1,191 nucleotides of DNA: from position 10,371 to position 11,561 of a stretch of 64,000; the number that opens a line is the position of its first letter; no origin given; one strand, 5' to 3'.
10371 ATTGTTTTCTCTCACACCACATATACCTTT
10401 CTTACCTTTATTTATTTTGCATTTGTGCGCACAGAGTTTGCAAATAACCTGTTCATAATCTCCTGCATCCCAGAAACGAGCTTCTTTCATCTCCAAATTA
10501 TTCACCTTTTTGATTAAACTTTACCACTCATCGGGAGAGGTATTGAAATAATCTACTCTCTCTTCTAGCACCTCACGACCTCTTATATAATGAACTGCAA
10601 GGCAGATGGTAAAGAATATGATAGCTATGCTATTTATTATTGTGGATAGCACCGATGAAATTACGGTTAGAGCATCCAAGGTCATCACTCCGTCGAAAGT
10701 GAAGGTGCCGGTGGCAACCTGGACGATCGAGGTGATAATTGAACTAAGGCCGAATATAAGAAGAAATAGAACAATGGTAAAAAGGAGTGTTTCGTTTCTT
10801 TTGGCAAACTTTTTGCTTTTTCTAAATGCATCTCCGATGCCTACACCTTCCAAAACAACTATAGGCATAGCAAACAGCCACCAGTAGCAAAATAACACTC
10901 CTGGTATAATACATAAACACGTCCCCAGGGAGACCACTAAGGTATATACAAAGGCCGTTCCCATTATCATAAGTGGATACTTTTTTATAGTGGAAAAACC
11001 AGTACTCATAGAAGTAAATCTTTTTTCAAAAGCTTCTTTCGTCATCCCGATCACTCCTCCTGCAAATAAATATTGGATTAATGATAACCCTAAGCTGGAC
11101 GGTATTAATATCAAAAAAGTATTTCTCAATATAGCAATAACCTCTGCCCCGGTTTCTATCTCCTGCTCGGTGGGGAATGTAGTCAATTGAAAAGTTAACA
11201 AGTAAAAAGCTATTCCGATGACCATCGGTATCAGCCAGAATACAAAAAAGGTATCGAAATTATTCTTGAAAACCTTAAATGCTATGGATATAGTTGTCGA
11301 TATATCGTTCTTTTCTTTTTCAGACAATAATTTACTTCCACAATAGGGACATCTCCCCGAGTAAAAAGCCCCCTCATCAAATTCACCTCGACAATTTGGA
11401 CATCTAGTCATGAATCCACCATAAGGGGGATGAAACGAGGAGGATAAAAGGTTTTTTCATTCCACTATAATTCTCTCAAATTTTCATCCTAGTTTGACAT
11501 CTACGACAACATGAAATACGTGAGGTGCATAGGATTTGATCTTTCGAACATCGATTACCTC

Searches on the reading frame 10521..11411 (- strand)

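Call 3: search_protein_families(library=pfam, proteins=[window:10521-11411:-], max_evalue=0.1)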
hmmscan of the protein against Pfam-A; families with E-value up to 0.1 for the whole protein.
window:10521-11411:- (296 aa): 7 families
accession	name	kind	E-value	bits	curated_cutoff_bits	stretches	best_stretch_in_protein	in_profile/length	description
PF06790.16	UPF0259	-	8.9e-05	22.8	31.4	1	115-267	99-242/248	Uncharacterised protein family (UPF0259)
PF10110.14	GPDPase_memb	-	9.6e-05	21.7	29.6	1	161-270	165-277/321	Membrane domain of glycerophosphoryl diester phosphodiesterase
PF25231.1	DUF7847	-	0.00033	20.4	28.7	1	104-161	44-99/252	Domain of unknown function (DUF7847)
PF13248.11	Zn_ribbon_3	-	0.0037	17.1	27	0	20-29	4-12/26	zinc-ribbon domain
PF04423.19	Rad50_zn_hook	-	0.019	15.2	24.3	0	19-38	20-38/52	Rad50 zinc hook motif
PF06221.18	zf-C2HC5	-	0.04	14.4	25.8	1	19-37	35-53/54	Putative zinc finger motif, C2HC5-type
PF24460.1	DUF7575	-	0.042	13.6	28.5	0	2-13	4-15/28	Domain of unknown function (DUF7575)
